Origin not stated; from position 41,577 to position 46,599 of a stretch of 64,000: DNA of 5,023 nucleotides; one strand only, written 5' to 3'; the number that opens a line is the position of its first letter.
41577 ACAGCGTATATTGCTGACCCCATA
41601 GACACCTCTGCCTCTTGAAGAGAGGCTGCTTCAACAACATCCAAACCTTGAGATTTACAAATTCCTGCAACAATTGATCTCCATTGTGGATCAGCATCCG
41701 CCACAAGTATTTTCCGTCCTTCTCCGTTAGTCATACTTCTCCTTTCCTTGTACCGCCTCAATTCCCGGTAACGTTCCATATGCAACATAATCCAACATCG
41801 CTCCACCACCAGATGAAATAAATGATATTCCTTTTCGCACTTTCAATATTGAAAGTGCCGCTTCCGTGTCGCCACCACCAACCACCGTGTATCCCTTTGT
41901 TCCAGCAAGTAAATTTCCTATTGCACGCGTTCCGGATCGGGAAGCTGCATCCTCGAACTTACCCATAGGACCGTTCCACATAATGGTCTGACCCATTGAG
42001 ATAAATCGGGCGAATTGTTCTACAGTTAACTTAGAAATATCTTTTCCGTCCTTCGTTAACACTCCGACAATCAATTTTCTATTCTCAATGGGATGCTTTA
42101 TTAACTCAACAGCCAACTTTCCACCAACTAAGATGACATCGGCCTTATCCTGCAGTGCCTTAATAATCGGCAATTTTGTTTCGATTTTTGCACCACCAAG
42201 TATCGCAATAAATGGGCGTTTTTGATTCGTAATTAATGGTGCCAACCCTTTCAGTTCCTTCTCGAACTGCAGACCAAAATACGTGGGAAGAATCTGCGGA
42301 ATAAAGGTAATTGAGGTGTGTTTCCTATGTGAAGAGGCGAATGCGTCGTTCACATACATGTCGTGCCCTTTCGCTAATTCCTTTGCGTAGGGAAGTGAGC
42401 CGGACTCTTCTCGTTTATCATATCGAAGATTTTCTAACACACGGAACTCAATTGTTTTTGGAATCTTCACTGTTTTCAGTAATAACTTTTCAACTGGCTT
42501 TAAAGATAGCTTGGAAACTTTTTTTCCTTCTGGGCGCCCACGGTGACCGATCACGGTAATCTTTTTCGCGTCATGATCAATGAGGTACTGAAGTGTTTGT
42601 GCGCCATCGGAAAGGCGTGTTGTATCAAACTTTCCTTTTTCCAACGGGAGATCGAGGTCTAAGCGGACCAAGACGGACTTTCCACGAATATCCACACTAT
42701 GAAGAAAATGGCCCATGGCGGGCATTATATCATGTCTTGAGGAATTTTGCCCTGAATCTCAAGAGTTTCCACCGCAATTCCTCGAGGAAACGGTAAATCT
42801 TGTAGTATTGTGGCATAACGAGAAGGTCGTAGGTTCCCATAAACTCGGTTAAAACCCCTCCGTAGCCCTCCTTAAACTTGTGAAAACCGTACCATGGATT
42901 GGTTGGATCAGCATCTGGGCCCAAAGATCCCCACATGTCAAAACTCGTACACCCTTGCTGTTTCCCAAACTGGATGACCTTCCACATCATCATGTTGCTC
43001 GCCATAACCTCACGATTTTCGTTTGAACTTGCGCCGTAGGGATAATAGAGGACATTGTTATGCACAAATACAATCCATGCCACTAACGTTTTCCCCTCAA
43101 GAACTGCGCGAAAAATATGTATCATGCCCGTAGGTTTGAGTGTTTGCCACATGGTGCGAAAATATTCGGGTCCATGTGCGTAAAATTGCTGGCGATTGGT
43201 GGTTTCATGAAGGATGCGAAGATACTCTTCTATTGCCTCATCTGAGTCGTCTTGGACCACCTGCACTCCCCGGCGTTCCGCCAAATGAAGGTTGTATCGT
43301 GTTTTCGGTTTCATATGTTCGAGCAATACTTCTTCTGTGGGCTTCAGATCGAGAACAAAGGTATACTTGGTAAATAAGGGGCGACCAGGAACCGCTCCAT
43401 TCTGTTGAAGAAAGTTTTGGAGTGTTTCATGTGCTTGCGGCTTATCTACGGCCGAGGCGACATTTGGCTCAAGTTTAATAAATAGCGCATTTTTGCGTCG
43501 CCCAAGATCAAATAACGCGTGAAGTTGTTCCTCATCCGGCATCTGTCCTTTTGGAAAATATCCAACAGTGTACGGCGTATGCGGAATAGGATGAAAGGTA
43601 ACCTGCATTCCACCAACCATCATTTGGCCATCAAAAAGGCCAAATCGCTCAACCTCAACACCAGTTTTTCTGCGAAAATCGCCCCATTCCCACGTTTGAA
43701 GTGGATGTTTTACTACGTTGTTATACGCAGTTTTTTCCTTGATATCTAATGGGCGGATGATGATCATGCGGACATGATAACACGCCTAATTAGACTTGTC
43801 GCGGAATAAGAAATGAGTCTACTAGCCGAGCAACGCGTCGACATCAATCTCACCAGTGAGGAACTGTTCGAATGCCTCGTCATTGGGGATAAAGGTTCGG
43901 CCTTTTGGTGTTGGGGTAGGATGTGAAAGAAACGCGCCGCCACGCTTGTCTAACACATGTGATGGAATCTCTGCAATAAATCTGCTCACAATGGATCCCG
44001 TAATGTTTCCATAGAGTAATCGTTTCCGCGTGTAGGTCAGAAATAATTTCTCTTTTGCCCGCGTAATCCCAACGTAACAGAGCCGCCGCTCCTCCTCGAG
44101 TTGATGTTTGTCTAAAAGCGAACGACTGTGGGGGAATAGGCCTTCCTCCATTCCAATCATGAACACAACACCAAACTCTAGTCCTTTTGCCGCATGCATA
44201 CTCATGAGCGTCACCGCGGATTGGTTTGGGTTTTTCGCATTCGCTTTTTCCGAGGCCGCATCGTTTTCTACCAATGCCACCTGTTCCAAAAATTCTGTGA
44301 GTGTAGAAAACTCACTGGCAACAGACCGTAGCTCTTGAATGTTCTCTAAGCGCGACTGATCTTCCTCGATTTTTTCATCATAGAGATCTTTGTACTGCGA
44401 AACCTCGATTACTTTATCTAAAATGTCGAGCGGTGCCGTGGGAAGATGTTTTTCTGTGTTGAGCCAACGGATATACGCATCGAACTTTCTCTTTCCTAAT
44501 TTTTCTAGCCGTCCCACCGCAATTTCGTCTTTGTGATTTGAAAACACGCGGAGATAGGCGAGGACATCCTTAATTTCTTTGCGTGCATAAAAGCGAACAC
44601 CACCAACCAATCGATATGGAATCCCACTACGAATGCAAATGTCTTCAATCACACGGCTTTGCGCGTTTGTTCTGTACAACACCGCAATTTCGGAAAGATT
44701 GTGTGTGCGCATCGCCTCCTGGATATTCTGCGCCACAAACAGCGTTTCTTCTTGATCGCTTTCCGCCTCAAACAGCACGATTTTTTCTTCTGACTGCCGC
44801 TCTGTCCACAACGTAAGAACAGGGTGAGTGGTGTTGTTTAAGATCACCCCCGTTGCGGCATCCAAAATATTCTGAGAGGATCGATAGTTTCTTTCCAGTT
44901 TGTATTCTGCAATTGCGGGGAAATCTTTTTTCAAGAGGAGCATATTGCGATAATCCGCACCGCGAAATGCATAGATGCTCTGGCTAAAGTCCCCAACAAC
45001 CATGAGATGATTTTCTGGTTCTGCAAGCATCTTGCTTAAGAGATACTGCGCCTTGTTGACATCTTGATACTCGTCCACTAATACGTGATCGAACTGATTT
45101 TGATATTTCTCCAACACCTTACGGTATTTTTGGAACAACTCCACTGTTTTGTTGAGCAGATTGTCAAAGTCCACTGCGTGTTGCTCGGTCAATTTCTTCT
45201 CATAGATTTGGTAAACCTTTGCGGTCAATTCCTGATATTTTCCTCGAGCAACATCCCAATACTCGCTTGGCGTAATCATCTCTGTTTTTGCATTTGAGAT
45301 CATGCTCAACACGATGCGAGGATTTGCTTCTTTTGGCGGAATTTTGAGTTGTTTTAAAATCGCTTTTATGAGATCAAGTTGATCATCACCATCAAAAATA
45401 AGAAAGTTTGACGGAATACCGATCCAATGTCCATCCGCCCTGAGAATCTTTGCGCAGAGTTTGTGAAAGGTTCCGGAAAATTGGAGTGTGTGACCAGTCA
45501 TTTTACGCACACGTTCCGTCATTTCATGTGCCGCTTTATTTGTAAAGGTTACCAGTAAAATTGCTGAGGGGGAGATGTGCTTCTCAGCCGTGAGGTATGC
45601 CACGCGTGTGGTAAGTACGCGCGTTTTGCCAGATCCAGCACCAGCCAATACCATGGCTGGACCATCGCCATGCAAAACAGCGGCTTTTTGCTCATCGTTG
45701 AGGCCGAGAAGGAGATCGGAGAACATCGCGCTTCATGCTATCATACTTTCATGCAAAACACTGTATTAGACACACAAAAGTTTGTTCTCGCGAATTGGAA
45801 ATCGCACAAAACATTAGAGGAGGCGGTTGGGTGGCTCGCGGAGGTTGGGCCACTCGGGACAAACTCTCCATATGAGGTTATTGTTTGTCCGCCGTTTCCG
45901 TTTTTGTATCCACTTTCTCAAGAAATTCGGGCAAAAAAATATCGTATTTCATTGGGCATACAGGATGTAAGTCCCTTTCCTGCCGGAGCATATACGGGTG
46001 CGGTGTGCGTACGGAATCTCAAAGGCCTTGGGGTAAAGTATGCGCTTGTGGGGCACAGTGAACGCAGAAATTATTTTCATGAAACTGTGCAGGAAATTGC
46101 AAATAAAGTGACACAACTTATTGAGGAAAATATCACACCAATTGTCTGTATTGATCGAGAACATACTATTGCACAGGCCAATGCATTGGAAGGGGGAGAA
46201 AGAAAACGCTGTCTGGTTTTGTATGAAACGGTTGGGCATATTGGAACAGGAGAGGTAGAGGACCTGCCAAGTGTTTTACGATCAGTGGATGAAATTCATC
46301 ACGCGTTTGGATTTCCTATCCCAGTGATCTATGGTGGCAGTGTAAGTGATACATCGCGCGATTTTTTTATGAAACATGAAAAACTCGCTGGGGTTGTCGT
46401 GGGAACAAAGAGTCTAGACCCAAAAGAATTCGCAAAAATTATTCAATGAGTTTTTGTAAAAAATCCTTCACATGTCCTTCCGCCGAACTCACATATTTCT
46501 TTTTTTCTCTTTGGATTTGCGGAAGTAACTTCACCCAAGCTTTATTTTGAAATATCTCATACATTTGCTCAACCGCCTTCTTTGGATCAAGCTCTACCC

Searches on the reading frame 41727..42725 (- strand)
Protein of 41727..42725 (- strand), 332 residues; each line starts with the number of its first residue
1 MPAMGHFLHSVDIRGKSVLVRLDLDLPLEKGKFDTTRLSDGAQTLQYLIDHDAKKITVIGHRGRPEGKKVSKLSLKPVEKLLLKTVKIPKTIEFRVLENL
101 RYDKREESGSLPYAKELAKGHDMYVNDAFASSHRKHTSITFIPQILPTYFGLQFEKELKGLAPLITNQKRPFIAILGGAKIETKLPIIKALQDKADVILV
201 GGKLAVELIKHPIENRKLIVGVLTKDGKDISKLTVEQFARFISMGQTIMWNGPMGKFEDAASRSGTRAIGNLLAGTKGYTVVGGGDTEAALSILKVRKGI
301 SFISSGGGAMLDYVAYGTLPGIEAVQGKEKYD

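Call 9: search_protein_families(library=pfam, proteins=[window:41727-42725:-], max_evalue=0.001)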
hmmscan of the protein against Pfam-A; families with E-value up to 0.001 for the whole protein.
window:41727-42725:- (332 aa): 1 family
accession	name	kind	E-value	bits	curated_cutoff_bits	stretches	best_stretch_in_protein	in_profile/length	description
PF00162.24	PGK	-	2.8e-76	257.4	27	2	9-210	2-222/379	Phosphoglycerate kinase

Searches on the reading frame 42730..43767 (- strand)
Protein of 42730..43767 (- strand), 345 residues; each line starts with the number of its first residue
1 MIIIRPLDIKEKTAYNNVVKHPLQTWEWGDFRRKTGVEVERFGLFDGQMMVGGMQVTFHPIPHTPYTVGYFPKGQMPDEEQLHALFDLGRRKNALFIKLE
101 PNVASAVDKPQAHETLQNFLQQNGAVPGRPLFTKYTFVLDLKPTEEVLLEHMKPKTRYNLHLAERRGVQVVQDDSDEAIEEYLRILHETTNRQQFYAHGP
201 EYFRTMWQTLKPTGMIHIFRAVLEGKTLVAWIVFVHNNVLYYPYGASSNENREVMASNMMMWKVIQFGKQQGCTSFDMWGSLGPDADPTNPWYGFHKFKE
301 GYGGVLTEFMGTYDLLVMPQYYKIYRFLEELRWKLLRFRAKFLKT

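Call 9: search_protein_families(library=pfam, proteins=[window:42730-43767:-], max_evalue=0.001)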
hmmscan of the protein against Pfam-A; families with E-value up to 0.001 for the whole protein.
window:42730-43767:- (345 aa): 2 families
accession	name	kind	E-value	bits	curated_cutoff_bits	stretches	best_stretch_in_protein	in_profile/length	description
PF02388.22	FemAB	-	3.2e-33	115.6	24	2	17-211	13-228/406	FemAB family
PF13480.13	Acetyltransf_6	-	3.1e-15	57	22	1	157-280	8-136/143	Acetyltransferase (GNAT) domain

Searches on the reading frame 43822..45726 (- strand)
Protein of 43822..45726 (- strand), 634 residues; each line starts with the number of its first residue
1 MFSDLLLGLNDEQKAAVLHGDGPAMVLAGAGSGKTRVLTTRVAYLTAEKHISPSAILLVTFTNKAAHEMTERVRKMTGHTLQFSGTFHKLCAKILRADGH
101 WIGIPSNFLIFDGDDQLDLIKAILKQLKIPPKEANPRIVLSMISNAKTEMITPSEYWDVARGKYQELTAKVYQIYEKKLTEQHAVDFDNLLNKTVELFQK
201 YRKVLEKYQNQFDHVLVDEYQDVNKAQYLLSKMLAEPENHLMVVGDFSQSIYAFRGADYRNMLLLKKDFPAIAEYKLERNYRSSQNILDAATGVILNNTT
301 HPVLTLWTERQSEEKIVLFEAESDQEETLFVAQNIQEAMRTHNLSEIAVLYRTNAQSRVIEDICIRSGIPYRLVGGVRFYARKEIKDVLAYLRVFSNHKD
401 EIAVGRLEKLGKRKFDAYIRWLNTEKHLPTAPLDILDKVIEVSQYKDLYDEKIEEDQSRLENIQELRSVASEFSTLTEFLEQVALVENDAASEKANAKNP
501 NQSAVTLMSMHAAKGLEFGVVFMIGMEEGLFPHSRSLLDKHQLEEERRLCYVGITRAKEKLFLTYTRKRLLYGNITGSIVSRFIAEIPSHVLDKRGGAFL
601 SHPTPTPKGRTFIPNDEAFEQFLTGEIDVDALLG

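Call 9: search_protein_families(library=pfam, proteins=[window:43822-45726:-], max_evalue=0.001)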
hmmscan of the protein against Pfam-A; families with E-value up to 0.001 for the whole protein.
window:43822-45726:- (634 aa): 6 families
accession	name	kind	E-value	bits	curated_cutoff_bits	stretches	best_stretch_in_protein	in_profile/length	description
PF00580.27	UvrD-helicase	-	3.3e-85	286.5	23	1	9-270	1-271/271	UvrD/REP helicase N-terminal domain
PF13361.12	UvrD_C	-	1e-66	226.2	25.6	2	275-454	1-181/350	UvrD-like helicase C-terminal domain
PF13245.12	AAA_19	-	3.6e-25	89.1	25.1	1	14-255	2-134/134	AAA domain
PF13538.12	UvrD_C_2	-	1.3e-09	38.3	27.4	1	505-563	2-51/52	UvrD-like helicase C-terminal domain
PF01443.25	Viral_helicase1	-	6e-07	29.9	21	0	188-264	37-111/228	Viral superfamily 1 RNA helicase core domain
PF13604.12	AAA_30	-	1.8e-06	28.3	27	1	9-74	2-67/191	AAA domain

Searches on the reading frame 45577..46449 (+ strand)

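Call 9: search_protein_families(library=pfam, proteins=[window:45577-46449:+], max_evalue=0.001)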
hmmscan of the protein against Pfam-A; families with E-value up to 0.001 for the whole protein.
window:45577-46449:+ (290 aa): 1 family
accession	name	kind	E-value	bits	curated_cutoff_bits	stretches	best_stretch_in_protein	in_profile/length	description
PF00121.24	TIM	-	4.1e-47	161.2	20.1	1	68-290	1-243/245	Triosephosphate isomerase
